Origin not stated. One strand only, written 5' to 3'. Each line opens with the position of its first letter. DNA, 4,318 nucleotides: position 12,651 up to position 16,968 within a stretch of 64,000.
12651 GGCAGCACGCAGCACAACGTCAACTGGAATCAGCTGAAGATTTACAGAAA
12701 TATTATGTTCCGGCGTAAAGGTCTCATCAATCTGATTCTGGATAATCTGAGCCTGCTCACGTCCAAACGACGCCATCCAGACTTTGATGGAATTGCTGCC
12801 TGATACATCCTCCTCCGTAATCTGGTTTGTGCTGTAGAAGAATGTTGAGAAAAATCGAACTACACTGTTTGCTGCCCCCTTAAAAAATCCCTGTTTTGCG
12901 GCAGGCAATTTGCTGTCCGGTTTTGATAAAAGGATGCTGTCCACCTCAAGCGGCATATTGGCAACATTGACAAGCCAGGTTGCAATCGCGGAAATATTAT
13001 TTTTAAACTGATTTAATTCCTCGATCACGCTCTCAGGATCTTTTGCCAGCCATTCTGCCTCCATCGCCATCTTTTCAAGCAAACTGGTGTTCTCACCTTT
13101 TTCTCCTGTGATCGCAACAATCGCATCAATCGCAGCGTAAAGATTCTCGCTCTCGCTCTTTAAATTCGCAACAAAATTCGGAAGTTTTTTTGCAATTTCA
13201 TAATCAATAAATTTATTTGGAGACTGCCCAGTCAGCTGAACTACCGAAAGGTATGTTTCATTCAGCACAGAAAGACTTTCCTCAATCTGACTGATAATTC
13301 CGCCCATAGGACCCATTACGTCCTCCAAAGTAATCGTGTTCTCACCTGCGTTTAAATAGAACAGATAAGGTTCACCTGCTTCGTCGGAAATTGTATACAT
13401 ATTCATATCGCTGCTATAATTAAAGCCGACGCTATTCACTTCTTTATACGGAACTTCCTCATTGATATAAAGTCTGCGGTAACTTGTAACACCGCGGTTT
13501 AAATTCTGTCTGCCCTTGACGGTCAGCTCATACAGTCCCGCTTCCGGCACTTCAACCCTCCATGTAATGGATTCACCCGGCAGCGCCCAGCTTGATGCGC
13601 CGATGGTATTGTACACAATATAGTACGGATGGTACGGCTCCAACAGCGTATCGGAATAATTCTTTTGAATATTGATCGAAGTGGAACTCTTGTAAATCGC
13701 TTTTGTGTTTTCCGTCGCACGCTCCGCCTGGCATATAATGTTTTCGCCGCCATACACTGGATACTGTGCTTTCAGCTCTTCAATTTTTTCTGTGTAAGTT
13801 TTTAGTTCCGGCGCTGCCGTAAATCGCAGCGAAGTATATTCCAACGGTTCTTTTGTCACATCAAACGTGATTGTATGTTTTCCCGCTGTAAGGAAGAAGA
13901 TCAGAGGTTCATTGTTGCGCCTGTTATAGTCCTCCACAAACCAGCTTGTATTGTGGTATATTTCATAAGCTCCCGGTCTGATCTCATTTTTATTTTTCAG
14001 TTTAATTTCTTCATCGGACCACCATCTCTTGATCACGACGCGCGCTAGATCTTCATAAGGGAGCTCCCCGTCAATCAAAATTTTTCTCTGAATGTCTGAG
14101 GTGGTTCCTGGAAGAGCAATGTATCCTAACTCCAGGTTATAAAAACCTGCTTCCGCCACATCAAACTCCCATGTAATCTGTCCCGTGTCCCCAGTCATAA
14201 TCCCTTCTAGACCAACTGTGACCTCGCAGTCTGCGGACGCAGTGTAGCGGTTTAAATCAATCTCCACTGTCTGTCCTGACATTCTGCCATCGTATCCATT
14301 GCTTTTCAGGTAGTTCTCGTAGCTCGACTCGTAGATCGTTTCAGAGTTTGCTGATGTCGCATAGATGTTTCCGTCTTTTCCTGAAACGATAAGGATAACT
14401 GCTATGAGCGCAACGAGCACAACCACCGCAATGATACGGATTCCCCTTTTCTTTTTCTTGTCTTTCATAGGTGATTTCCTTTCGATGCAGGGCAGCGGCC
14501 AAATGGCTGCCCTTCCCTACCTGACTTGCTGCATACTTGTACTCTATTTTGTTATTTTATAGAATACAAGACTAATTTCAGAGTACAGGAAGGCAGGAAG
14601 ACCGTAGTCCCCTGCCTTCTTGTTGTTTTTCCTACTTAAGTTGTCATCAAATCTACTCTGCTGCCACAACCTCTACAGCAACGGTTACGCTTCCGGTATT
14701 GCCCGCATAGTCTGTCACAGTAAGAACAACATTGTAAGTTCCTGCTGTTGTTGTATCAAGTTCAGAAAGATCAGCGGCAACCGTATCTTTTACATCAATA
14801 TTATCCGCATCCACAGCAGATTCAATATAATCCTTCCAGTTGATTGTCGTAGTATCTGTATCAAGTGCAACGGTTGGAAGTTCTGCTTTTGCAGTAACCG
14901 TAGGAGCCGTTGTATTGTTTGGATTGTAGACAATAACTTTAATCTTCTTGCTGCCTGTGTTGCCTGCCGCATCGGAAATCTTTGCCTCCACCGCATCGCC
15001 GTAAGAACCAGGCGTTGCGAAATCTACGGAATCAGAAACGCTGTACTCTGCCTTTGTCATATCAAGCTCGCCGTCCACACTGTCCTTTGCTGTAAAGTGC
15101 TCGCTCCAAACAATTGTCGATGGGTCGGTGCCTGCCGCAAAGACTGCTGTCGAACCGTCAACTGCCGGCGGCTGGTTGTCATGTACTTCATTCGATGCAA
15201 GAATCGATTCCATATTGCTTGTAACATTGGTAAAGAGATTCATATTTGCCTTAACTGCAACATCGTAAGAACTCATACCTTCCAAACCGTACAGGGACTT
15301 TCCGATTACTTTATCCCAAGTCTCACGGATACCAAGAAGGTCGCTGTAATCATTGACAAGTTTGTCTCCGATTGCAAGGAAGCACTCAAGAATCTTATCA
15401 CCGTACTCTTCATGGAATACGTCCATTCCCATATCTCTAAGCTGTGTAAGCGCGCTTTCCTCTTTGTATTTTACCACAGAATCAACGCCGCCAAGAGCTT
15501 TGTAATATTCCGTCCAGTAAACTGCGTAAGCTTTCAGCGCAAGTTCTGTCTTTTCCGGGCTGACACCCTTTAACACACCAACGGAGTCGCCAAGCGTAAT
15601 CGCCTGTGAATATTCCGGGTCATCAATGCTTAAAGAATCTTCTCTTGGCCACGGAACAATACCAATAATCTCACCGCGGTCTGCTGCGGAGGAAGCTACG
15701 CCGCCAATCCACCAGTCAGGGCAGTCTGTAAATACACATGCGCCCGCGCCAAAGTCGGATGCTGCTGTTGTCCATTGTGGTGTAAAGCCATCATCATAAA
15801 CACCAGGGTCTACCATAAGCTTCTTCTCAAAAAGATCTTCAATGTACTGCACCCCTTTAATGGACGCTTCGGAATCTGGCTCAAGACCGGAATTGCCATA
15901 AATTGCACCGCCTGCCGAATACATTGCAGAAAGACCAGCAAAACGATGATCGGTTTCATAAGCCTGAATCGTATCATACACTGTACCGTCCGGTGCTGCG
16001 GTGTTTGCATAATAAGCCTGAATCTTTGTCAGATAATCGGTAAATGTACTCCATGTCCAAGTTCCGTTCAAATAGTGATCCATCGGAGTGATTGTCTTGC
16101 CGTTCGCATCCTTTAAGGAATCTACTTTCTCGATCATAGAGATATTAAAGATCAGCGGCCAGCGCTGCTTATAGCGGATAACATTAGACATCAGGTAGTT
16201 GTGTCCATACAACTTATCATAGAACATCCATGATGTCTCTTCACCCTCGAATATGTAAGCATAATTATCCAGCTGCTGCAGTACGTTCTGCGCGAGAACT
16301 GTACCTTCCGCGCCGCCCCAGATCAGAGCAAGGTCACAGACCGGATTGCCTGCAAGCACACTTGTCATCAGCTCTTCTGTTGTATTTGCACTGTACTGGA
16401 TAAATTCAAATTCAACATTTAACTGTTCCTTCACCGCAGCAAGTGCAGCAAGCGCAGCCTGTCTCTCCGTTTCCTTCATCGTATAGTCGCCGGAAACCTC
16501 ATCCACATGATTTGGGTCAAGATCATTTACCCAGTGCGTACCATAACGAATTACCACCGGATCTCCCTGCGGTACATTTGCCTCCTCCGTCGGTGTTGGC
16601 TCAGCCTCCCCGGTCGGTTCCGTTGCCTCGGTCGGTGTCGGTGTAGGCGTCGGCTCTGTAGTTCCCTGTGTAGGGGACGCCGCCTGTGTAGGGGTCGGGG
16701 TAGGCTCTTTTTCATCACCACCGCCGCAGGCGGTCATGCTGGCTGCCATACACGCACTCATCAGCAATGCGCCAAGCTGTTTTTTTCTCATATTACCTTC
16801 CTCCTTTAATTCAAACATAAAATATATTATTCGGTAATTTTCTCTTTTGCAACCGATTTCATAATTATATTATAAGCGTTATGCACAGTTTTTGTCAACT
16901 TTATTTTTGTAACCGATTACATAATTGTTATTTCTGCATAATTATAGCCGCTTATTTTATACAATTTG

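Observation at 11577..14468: Unusual fusion protein: TM anchor plus two CBM-like repeats plus an ABC solute-binding domain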

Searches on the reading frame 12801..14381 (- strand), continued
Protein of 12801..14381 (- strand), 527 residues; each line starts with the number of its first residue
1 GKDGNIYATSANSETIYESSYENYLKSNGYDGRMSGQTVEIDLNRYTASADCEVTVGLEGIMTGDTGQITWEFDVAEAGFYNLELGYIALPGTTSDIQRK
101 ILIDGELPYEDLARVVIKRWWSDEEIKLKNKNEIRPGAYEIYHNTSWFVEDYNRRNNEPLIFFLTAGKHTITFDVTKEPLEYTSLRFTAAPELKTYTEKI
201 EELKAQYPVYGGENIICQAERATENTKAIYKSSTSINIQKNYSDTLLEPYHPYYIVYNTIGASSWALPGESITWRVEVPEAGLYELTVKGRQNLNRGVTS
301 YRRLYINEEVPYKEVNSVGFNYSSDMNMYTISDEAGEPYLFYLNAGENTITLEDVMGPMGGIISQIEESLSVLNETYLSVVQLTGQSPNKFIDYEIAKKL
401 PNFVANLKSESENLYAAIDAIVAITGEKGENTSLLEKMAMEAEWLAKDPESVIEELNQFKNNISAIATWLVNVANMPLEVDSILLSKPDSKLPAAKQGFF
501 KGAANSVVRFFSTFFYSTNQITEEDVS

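Call 92: fold_search(model_id=the predicted structure, library=pdb)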
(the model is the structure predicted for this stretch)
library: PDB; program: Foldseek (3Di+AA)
matches with E <= 10: 955; with E <= 0.001: 92
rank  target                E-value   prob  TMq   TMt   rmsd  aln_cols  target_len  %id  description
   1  5x7o_A                6.5e-08  1.00  0.18  0.08  16.8       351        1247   13  Crystal structure of Paenibacillus sp. 598K alpha-1,6-glucosyltransferase (released 2017-07-26)
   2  6f2p                  2.8e-07  1.00  0.18  0.10  17.9       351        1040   11  Structure of Paenibacillus xanthan lyase to 2.6 A resolution (released 2018-12-05)
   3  8w7n                  2.0e-06  1.00  0.19  0.10  26.9       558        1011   11  Crystal structure of the in-cell Cry1Aa purified from Bacillus thuringiensis (released 2024-03-06)
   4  8a1a_A                2.2e-06  1.00  0.19  0.09  22.3       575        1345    7  Structure of a leucinostatin derivative determined by host lattice display : L1F11V1 construct (released 2022-12-07)
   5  4qaw_E                2.5e-06  1.00  0.19  0.19  18.9       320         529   12  Structure of modular Xyn30D from Paenibacillus barcinonensis (released 2014-10-08)
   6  6sh9_B                2.6e-06  0.99  0.19  0.09  23.2       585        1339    8  EngBF DARPin Fusion 4b D12 (released 2019-11-06)
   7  6qfk_A                2.9e-06  1.00  0.19  0.09  18.4       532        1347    7  EngBF DARPin Fusion 4b G10 (released 2019-11-06)
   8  8a19_A                4.6e-06  1.00  0.21  0.10  22.0       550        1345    9  Structure of a leucinostatin derivative determined by host lattice display : L1E4V1 construct (released 2022-12-07)
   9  6qep                  4.6e-06  1.00  0.19  0.09  18.3       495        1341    7  EngBF DARPin Fusion 4b H14 (released 2019-11-06)
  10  4qaw_B                7.5e-06  1.00  0.19  0.19  18.7       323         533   11  Structure of modular Xyn30D from Paenibacillus barcinonensis (released 2014-10-08)
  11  4qaw_H                7.9e-06  1.00  0.18  0.18  18.3       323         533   11  Structure of modular Xyn30D from Paenibacillus barcinonensis (released 2014-10-08)
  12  4qaw_A                8.3e-06  1.00  0.19  0.18  18.4       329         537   11  Structure of modular Xyn30D from Paenibacillus barcinonensis (released 2014-10-08)
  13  7ehg_F                9.2e-06  1.00  0.18  0.58   8.2       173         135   16  Crystal Structure of MiXBM (released 2022-03-30)
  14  7ehg_E                9.7e-06  1.00  0.18  0.58   8.3       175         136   15  Crystal Structure of MiXBM (released 2022-03-30)
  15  4qaw_C                1.2e-05  1.00  0.19  0.19  19.1       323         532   10  Structure of modular Xyn30D from Paenibacillus barcinonensis (released 2014-10-08)
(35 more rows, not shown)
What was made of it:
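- Foldseek also puts CBM35-bearing enzymes on top (call 92).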

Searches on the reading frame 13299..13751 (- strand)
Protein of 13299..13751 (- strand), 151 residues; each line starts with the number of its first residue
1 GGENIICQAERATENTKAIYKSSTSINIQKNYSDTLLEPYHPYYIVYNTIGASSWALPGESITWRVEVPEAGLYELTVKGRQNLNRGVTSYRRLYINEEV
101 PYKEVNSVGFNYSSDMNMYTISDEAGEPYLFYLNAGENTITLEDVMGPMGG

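Call 64: search_solved_structures(query=A4, max_evalue=10, show_alignments=4)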
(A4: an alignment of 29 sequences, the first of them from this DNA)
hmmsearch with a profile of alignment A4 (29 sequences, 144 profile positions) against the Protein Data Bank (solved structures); distinct sequences matched with E-value up to 10: 26.
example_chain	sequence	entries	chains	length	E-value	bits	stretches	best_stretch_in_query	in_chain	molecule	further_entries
5x7g_A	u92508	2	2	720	1e-09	41.5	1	47-143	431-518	Cycloisomaltooligosaccharide glucanotransferase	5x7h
8zvk_A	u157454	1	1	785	2.7e-06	30.4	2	50-86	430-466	AaBgIC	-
3wnl_A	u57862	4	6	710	4e-06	29.8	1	47-143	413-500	Cycloisomaltooligosaccharide glucanotransferase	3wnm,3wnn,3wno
3wnk_A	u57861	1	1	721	4.1e-06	29.8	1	47-143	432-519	Cycloisomaltooligosaccharide glucanotransferase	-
3wnp_A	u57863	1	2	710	1.2e-05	28.3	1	47-143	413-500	Cycloisomaltooligosaccharide glucanotransferase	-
2w47_A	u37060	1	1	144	0.002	21.1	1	50-94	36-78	LIPOLYTIC ENZYME, G-D-S-L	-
2w1w_A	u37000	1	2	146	0.002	21.1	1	50-94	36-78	LIPOLYTIC ENZYME, G-D-S-L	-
2vzp_A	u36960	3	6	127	0.0031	20.5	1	51-110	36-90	EXO-BETA-D-GLUCOSAMINIDASE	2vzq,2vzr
6ueh_A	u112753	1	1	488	0.035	17.1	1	54-92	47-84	Cow rumen GH26 endo-mannanase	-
2y8k_A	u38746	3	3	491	0.043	16.8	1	48-74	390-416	CARBOHYDRATE BINDING FAMILY 6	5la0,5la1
5la2_A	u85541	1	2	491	0.043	16.8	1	48-74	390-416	Carbohydrate binding family 6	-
2vzu_A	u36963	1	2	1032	0.055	16.4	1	51-94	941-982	EXO-BETA-D-GLUCOSAMINIDASE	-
2vzo_A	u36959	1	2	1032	0.056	16.4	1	51-94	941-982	EXO-BETA-D-GLUCOSAMINIDASE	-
2vzs_A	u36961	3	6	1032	0.056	16.4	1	51-94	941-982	EXO-BETA-D-GLUCOSAMINIDASE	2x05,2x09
2vzt_A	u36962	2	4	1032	0.056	16.4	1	51-94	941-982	EXO-BETA-D-GLUCOSAMINIDASE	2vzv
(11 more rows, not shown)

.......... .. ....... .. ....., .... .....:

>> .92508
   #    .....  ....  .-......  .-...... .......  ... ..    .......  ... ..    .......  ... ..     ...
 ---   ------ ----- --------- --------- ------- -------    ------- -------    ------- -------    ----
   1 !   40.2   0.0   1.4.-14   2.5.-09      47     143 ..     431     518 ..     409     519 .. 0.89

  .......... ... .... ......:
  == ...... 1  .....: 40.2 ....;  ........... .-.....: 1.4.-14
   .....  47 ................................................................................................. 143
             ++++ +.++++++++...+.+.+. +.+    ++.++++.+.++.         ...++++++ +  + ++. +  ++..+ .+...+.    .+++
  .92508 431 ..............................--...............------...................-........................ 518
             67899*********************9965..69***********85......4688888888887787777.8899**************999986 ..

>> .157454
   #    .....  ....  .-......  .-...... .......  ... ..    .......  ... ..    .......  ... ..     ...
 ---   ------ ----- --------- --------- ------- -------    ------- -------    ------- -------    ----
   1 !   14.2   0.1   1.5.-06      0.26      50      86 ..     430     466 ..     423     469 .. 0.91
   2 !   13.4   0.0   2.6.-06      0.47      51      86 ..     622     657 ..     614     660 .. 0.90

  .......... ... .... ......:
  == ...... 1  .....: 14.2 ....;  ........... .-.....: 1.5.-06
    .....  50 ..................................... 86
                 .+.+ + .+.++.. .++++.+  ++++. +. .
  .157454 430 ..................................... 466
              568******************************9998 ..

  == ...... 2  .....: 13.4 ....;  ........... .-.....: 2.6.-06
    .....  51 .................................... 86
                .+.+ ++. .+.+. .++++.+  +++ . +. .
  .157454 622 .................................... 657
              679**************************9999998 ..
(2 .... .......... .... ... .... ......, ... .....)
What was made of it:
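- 13311..13739 (-): CBM35-like jelly roll 2 (residues ~244-386), starting with a QAE motif; the most conserved part of the N-terminal module. Family profile vs the PsCITase CBM35 gives E 1e-9 (call 64).
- Closest known: CBM35 modules of glycoside hydrolases. Same: There is profile-level sequence homology at E 1e-9 (call 64).
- The repeat-2 profile hits the PsCITase CBM35 at E 1e-9 and other CBM35/CBM6 modules (call 64).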

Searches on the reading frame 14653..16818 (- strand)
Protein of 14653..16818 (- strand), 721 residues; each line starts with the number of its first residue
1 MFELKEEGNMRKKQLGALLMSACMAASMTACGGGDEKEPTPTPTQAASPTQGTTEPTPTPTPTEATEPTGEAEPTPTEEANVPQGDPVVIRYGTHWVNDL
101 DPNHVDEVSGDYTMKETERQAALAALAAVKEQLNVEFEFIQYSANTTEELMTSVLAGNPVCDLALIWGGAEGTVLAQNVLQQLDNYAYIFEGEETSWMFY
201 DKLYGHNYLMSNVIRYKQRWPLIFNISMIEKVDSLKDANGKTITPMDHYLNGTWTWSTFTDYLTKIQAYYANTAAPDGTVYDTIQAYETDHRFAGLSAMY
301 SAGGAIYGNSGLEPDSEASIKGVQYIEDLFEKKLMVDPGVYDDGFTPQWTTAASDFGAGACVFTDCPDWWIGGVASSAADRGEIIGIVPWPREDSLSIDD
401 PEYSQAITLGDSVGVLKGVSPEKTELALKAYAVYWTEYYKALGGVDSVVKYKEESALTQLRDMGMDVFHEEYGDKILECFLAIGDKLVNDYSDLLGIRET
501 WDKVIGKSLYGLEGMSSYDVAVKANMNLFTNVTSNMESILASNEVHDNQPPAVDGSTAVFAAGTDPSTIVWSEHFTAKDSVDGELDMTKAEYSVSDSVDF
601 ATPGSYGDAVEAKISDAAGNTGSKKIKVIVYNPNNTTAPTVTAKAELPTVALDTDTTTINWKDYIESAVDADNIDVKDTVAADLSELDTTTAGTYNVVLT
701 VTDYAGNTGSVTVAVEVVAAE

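Call 5: search_protein_families(library=pfam, proteins=[window:14653-16818:-], max_evalue=0.01)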
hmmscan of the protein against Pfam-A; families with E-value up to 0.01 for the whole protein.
window:14653-16818:- (721 aa): 2 families
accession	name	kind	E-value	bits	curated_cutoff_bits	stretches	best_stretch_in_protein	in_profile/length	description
PF16403.11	Bact_surface_Ig-like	-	1.3e-06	28.8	27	1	660-717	16-71/71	Bacterial surface protein, Ig-like domain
PF18981.6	InlK_D3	-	0.0068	16.9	25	0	669-717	26-75/75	Internalin K domain (D3/D4)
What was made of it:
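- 14653..16818 (-): 721-aa lipoprotein with a Pro/Thr-rich linker, a very divergent SBP-like domain and two C-terminal Ig-like domains; first gene of the operon. Bact_surface_Ig-like domain (call 5).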

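Call 6: search_protein_families(library=ncbifam, proteins=[window:14653-16818:-], max_evalue=0.01)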
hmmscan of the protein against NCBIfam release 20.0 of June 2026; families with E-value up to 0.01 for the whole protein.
window:14653-16818:- (721 aa): 0 families

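Call 22: search_solved_structures(query=window:14653-16818:-, max_evalue=1)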
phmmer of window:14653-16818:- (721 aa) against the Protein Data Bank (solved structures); distinct sequences matched with E-value up to 1: 3.
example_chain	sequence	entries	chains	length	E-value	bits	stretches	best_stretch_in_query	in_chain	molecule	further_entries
2kpn_A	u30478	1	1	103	0.093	14.5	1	668-716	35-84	Bacillolysin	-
6akj_A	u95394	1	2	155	0.25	13.1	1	546-600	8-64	Enhancer of rudimentary homolog,YTH domain-containing protein mmi1 fusion protein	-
6s2w_A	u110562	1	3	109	0.51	12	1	549-600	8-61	Enhancer of rudimentary-like protein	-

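Call 45: search_protein_families(library=pfam, proteins=[window:14653-16818:-], max_evalue=10)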
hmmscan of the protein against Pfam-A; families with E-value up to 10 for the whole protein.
window:14653-16818:- (721 aa): 9 families
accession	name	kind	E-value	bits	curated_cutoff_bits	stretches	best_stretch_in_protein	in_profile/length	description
PF16403.11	Bact_surface_Ig-like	-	1.3e-06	28.8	27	2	660-717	16-71/71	Bacterial surface protein, Ig-like domain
PF18981.6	InlK_D3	-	0.0068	16.9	25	2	669-717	26-75/75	Internalin K domain (D3/D4)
PF02494.22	HYR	-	0.058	14.2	21.7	1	636-717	3-81/81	HYR domain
PF15418.12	DUF4625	-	0.15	12.8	27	1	688-717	101-130/131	Domain of unknown function (DUF4625)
PF19077.6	Big_13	-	0.22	12.5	27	1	673-716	55-99/102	Bacterial Ig-like domain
PF07523.18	Big_3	-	0.44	11.3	21.2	1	683-715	38-68/68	Bacterial Ig-like domain (group 3)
PF18911.6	PKD_4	-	1.5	9.4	27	1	691-716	58-84/85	PKD domain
PF22352.2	K319L-like_PKD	-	2.3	8.7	27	1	656-717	28-84/84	K319L-like, PKD domain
PF08428.16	Rib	-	5.3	8.2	27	0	659-718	20-75/76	Rib domain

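Call 77: search_solved_structures(query=A6, max_evalue=10, show_alignments=1)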
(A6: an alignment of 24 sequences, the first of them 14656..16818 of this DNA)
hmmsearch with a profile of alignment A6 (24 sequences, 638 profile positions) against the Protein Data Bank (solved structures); distinct sequences matched with E-value up to 10: 4.
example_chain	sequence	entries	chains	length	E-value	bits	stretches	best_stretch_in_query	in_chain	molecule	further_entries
2kpn_A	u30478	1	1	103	5.1e-05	25.5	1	575-636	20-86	Bacillolysin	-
6nz0_Z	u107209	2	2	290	0.015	17.3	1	604-636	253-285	Dyslexia-associated protein KIAA0319-like protein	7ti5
5v5x_A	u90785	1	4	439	0.28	13.2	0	405-483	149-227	MCG133388, isoform CRA_y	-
6dtq_A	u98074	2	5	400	0.91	11.5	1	213-307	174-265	maltose-binding protein MalE3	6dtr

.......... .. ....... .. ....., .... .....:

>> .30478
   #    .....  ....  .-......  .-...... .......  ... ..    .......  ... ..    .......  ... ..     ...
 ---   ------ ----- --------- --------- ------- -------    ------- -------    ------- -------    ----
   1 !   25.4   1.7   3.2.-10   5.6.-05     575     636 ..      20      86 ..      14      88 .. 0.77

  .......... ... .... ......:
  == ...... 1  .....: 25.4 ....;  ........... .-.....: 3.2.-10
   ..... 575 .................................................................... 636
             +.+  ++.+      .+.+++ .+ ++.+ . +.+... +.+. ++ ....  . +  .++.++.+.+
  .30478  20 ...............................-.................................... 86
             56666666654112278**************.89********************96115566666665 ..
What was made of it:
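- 14653..16818 (-): No SBP hit (calls 22, 45, 77).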
